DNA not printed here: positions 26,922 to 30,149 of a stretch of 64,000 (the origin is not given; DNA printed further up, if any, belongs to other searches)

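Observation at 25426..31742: Orphan DotA/TraY-like membrane protein flanked by two large unknown proteins in a lower-G+C islet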

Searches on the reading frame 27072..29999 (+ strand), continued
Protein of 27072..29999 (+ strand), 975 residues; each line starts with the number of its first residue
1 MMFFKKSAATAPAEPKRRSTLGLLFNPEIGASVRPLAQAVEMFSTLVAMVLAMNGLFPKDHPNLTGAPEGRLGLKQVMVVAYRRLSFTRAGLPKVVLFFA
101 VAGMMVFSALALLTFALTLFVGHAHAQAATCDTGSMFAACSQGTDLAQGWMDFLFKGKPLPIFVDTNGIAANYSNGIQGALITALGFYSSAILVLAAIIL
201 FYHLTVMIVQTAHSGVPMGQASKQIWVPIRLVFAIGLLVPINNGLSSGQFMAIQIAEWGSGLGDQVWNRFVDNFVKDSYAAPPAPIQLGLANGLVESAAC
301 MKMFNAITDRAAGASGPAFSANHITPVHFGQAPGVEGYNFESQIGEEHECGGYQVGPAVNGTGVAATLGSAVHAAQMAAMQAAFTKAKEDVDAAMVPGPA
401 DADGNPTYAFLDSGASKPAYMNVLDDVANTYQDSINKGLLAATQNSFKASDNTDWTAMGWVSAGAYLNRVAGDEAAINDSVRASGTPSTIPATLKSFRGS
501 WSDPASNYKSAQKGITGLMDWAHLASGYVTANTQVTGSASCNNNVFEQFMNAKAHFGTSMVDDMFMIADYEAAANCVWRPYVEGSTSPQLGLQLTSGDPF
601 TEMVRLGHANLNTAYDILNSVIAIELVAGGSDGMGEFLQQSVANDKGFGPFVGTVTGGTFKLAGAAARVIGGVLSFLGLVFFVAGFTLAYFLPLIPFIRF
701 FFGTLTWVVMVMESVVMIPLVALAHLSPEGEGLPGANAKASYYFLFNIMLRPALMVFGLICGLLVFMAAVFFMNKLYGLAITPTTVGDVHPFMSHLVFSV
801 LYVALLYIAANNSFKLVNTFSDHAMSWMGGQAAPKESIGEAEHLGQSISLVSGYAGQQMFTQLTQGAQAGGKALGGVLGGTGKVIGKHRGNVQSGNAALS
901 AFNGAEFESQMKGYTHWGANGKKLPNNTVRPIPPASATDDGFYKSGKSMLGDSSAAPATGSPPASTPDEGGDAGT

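Call 106: find_encoding_contigs(protein=P0017, flank=10000, max_places=1)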
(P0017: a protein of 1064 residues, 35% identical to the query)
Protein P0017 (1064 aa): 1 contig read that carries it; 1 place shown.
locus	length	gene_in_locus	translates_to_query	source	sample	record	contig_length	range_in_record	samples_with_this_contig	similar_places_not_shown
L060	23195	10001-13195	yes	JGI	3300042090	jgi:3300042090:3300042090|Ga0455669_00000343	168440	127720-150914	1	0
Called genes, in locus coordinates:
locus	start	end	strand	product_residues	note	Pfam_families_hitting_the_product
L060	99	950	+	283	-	PF01863:YgjP-like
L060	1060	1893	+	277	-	PF03239:FTR1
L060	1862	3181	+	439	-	PF00155:Aminotran_1_2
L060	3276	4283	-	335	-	PF00044:Gp_dh_N, PF02800:Gp_dh_C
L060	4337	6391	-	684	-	PF00456:Transketolase_N, PF13292:DXP_synthase_N (faint), PF02779:Transket_pyr, PF22613:Transketolase_C_1, PF02780:Transketolase_C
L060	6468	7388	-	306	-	-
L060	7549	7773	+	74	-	-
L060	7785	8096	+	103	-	PF05164:ZapA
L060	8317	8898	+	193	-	PF01812:5-FTHF_cyc-lig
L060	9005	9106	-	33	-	-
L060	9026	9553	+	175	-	-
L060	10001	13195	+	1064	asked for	-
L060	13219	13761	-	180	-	PF13302:Acetyltransf_3, PF13420:Acetyltransf_4, PF00583:Acetyltransf_1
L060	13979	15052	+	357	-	-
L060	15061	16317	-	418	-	PF00675:Peptidase_M16, PF05193:Peptidase_M16_C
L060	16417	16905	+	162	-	-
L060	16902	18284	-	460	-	PF14821:Thr_synth_N, PF00291:PALP, PF24857:THR4_C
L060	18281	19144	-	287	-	PF02104:SURF1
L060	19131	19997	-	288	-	PF00510:COX3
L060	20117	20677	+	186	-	PF00300:His_Phos_1 (weak)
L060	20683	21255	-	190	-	PF04442:CtaG_Cox11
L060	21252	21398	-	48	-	PF27516:YCO2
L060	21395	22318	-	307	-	PF01040:UbiA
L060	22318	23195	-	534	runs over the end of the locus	PF00115:COX1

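Call 107: find_encoding_contigs(protein=P0016, flank=10000, max_places=1)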
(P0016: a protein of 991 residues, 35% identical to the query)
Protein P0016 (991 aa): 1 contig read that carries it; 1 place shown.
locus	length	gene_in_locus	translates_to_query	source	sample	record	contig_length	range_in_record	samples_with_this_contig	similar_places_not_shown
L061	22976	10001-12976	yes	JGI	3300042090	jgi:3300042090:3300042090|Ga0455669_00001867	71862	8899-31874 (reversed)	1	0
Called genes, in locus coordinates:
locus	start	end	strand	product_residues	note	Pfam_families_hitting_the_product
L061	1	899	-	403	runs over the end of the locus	PF00437:T2SSE, PF13555:AAA_29 (weak)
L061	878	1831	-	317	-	PF16932:T4SS_TraI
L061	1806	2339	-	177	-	PF16816:DotD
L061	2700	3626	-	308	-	-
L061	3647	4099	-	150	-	-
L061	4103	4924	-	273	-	-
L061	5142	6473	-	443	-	-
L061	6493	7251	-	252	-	-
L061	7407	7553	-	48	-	-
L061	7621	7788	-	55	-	-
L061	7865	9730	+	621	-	PF00496:SBP_bac_5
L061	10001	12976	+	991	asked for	-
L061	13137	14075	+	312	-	PF00226:DnaJ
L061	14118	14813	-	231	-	PF06966:DUF1295 (weak), PF04140:ICMT, PF04191:PEMT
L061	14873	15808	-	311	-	-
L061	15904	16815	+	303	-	PF01509:TruB_N, PF16198:TruB_C_2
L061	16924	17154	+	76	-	-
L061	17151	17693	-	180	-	-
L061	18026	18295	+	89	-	PF00312:Ribosomal_S15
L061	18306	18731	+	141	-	PF00583:Acetyltransf_1, PF13673:Acetyltransf_10, PF13508:Acetyltransf_7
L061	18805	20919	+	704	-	PF01138:RNase_PH, PF03725:RNase_PH_C, PF03726:PNPase, PF01138:RNase_PH, PF00013:KH_1, PF00575:S1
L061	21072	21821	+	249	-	PF01012:ETF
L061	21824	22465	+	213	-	PF00702:Hydrolase, PF13419:HAD_2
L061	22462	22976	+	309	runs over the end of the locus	PF01012:ETF, PF00766:ETF_alpha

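Call 108: find_encoding_contigs(protein=P0037, flank=10000, max_places=1)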
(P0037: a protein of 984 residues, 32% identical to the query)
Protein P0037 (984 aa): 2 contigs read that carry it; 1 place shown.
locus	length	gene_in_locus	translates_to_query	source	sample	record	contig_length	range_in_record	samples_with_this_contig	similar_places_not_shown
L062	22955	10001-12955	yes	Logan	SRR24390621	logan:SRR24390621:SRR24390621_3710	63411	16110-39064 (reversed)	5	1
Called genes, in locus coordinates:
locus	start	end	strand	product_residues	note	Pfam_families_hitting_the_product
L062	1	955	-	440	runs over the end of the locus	PF05221:AdoHcyase, PF00670:AdoHcyase_NAD, PF02826:2-Hacid_dh_C (weak), PF07991:KARI_N (weak)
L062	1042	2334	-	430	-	PF00709:Adenylsucc_synt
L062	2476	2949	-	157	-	PF10979:DUF2786 (faint)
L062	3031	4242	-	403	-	PF00083:Sugar_tr, PF07690:MFS_1, PF13347:MFS_2 (weak)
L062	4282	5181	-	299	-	PF00140:Sigma70_r1_2 (weak), PF04542:Sigma70_r2, PF04545:Sigma70_r4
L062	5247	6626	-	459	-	PF00675:Peptidase_M16, PF05193:Peptidase_M16_C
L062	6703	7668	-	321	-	PF00849:PseudoU_synth_2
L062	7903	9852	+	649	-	PF06480:FtsH_ext, PF06068:TIP49 (faint), PF00004:AAA, PF07728:AAA_5 (weak), PF17862:AAA_lid_3, PF01434:Peptidase_M41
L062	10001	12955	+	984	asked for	-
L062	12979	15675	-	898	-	PF01326:PPDK_N, PF00391:PEP-utilizers, PF02896:PEP-utilizers_C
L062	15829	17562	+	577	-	PF00920:ILVD_EDD_N, PF24877:ILV_EDD_C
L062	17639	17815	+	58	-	-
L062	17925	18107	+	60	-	-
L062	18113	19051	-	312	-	PF01012:ETF, PF00766:ETF_alpha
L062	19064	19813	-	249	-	PF01012:ETF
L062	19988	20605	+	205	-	PF00857:Isochorismatase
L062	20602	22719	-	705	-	PF01138:RNase_PH, PF03725:RNase_PH_C, PF03726:PNPase, PF01138:RNase_PH, PF00013:KH_1, PF00575:S1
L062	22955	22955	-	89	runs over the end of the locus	PF00312:Ribosomal_S15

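Call 111: search_solved_structures(query=L011:17079-18323:+, max_evalue=10)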
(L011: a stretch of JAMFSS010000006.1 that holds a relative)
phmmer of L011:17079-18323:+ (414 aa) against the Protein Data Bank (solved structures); distinct sequences matched with E-value up to 10: 0.

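Call 113: search_solved_structures(query=A3, max_evalue=10)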
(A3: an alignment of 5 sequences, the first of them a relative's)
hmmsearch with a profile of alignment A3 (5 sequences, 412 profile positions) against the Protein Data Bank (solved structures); distinct sequences matched with E-value up to 10: 1.
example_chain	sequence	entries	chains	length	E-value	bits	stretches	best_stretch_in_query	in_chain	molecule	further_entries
1oz7_B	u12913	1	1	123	1.5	11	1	279-304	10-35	echicetin B-chain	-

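Call 118: find_related_loci(query=A1, collection=metagenome_contigs, flank=10000)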
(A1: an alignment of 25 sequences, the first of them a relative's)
Query A1 (975 aa) in metagenome_contigs; peptide patterns used: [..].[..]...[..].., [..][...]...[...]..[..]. (x = any residue, [..] = any of these).
119 stretches matched a pattern; 48 encode a relative of the query (tblastn E <= 1e-3); 48 distinct loci.
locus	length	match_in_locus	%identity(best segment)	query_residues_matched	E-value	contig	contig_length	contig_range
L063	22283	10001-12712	46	1-881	0e+0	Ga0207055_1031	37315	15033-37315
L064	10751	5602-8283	36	6-878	1e-156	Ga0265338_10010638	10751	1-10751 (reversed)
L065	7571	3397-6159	37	1-886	3e-152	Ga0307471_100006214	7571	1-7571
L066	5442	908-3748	34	2-875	1e-151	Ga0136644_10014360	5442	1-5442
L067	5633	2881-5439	36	17-858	8e-147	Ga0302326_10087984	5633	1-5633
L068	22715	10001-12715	35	12-878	9e-144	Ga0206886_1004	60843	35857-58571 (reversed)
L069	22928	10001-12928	33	1-930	3e-142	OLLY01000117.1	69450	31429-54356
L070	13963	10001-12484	33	15-879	7e-142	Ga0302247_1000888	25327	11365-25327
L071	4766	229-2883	35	15-875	6e-143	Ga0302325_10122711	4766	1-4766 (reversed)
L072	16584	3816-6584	35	4-878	1e-136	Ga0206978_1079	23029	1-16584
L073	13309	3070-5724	34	1-859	2e-133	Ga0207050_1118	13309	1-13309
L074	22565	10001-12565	34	1-867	4e-131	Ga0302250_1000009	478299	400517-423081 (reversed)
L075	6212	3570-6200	32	1-817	8e-124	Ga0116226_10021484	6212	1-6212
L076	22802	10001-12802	34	14-883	2e-122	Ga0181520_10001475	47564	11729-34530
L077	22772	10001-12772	39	1-878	0e+0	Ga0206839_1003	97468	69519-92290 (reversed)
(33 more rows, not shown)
